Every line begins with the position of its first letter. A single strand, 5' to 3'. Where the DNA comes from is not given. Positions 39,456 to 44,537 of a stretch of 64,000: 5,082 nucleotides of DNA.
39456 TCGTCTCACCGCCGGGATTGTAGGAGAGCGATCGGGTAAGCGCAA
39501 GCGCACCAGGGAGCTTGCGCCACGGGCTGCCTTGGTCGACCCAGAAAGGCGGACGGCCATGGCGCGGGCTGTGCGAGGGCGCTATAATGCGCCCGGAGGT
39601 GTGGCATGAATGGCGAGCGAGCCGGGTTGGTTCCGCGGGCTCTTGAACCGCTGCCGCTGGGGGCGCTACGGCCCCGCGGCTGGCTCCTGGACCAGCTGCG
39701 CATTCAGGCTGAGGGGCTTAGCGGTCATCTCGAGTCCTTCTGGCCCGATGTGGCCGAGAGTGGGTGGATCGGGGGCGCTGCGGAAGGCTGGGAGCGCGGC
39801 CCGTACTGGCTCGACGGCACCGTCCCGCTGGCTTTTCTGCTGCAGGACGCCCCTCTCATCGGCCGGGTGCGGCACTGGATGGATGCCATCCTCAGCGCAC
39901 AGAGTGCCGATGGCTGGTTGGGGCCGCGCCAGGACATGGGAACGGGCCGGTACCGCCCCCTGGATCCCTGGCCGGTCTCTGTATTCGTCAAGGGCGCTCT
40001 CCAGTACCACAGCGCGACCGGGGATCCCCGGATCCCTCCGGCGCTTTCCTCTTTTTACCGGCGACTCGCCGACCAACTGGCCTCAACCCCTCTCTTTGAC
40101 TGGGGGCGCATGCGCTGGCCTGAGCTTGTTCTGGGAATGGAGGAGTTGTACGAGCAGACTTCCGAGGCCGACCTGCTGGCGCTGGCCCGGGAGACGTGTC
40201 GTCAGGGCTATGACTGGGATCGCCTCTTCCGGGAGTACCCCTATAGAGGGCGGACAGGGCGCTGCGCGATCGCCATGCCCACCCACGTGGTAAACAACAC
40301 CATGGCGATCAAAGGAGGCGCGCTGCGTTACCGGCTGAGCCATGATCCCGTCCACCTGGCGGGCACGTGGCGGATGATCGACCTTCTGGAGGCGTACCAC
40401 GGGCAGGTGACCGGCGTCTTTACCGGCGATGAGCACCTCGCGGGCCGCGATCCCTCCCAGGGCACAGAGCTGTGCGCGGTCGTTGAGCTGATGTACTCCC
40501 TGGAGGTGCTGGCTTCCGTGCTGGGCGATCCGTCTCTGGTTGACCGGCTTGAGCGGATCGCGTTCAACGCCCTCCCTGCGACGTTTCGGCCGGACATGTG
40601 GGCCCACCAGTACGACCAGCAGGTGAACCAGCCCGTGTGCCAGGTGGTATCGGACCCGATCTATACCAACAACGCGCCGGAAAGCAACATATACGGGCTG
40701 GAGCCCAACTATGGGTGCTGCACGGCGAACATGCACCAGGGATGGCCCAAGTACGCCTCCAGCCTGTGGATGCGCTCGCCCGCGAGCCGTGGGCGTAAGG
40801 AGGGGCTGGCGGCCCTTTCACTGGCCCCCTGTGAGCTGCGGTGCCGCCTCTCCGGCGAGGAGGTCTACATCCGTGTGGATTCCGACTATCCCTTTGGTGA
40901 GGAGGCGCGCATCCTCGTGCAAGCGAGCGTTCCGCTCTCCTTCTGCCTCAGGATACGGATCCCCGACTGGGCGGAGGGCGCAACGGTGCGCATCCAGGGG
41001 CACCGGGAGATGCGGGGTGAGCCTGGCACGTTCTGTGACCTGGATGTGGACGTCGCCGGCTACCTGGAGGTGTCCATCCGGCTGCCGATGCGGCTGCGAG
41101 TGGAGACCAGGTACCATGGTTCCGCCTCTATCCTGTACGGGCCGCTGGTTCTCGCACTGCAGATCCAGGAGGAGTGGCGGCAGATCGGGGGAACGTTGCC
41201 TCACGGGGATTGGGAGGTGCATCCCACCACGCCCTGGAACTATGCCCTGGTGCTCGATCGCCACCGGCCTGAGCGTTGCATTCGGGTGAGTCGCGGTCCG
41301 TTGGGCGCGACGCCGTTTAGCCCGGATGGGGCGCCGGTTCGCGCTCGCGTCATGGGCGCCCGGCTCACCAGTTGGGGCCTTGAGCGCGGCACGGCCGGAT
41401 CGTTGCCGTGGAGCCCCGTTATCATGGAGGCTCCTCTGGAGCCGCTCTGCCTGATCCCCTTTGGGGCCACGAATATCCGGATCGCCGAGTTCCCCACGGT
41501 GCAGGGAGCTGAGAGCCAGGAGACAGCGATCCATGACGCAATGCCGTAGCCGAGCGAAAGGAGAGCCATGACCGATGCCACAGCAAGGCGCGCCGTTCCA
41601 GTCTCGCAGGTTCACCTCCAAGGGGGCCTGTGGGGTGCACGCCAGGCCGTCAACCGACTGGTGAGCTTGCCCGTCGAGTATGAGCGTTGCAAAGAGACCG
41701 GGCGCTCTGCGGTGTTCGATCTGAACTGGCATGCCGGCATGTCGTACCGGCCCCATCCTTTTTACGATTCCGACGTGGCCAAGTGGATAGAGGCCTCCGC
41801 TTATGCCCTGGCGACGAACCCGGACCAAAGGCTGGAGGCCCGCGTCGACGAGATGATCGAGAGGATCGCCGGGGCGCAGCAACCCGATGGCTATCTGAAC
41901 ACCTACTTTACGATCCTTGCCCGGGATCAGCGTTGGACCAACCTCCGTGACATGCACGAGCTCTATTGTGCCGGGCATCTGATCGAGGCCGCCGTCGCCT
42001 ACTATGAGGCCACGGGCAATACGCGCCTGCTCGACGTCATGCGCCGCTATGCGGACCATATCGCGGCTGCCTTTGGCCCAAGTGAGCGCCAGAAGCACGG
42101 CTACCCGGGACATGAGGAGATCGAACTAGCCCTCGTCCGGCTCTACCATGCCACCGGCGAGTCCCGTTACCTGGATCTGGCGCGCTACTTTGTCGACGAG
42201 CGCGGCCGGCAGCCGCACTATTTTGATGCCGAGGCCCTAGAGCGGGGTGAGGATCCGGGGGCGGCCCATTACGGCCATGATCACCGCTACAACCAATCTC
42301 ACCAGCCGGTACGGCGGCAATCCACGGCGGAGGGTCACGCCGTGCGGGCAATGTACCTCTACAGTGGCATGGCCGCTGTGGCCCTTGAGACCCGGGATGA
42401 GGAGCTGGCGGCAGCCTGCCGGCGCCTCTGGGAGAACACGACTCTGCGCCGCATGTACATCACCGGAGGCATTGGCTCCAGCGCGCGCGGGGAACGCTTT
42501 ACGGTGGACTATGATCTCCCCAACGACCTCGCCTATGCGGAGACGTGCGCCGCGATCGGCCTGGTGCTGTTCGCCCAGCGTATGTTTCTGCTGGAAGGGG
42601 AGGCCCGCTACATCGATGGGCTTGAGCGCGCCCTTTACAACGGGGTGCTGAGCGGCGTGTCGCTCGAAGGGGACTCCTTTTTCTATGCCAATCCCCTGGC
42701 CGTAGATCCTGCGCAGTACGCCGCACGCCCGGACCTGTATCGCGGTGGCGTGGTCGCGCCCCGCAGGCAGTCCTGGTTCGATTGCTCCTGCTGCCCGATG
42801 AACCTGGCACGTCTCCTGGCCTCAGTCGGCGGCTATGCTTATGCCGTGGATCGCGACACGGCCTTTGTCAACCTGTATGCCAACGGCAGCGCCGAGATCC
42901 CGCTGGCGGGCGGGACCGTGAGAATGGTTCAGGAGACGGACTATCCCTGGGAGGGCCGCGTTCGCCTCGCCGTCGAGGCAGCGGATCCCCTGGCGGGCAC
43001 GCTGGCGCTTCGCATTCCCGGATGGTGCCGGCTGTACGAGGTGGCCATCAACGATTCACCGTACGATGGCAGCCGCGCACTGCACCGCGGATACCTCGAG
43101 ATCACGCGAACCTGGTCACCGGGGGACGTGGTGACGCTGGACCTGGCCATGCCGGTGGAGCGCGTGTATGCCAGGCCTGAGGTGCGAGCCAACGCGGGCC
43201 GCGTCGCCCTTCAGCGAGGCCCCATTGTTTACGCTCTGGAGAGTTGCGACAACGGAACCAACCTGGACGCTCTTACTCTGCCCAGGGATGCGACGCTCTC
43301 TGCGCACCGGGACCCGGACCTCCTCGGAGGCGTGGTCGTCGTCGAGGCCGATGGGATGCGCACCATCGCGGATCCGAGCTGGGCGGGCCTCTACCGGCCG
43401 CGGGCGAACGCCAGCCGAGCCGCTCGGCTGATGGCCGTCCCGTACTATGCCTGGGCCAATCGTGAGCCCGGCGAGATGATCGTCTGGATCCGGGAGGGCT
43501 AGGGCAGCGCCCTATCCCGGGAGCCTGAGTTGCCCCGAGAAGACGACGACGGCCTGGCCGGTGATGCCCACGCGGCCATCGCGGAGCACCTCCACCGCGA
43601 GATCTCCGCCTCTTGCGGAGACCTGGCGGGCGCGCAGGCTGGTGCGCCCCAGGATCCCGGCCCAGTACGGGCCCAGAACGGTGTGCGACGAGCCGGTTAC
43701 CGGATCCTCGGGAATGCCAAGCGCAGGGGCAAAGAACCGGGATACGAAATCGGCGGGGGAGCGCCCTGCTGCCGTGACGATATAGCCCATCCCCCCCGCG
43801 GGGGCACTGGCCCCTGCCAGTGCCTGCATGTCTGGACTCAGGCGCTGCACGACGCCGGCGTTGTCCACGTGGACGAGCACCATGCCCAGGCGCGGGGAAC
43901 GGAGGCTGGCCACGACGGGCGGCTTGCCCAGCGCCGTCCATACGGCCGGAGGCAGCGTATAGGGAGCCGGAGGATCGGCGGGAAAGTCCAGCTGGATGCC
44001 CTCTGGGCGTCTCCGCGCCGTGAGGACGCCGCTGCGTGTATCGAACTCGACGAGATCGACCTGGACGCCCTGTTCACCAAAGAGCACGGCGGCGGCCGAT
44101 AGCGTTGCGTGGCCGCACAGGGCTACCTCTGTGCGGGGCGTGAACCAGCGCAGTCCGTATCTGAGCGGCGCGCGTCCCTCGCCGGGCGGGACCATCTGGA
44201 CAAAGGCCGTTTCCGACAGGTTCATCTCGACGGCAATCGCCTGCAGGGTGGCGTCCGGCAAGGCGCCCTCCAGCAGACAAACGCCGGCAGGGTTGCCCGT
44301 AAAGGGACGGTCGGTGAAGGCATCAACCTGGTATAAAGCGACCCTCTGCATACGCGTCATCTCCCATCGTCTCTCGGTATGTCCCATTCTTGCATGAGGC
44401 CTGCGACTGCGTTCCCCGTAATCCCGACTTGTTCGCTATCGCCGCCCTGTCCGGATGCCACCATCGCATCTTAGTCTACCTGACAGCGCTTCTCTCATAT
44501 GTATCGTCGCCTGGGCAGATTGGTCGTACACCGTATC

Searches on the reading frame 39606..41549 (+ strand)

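Call 8: search_protein_families(library=pfam, proteins=[window:39606-41549:+], max_evalue=0.001)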
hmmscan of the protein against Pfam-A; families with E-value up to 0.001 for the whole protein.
window:39606-41549:+ (647 aa): 2 families
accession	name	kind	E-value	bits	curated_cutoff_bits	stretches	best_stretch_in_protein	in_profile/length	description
PF07944.18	Beta-AFase-like_GH127_cat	-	5.5e-16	59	24.9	1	67-384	62-375/376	Beta-L-arabinofuranosidase, GH127 catalytic domain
PF20736.2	Glyco_hydro127M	-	3.4e-11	43.6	24.2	1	409-495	10-95/95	Beta-L-arabinofuranosidase, GH127 middle domain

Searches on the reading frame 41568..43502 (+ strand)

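Call 8: search_protein_families(library=pfam, proteins=[window:41568-43502:+], max_evalue=0.001)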
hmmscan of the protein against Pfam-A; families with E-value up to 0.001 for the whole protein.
window:41568-43502:+ (644 aa): 4 families
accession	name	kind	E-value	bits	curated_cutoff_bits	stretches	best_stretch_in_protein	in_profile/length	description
PF07944.18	Beta-AFase-like_GH127_cat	-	1.7e-115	386.5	24.9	1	14-421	1-375/376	Beta-L-arabinofuranosidase, GH127 catalytic domain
PF20737.2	Glyco_hydro127C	-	2.2e-25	88.6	23.7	1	530-642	1-71/71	Glycoside hydrolase family 127 C-terminal domain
PF20736.2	Glyco_hydro127M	-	1.7e-21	76.6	24.2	1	433-528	3-95/95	Beta-L-arabinofuranosidase, GH127 middle domain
PF07470.19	Glyco_hydro_88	-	0.00093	18.7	26.6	0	117-210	21-104/352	Glycosyl Hydrolase Family 88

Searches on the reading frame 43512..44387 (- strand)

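Call 26: search_protein_families(library=pfam, proteins=[window:43512-44387:-], max_evalue=0.001)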
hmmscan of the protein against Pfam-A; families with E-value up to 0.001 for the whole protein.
window:43512-44387:- (291 aa): 1 family
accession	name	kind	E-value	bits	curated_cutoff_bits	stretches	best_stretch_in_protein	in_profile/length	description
PF02567.21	PhzC-PhzF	-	2.8e-57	194.8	27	1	21-285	1-281/281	Phenazine biosynthesis-like protein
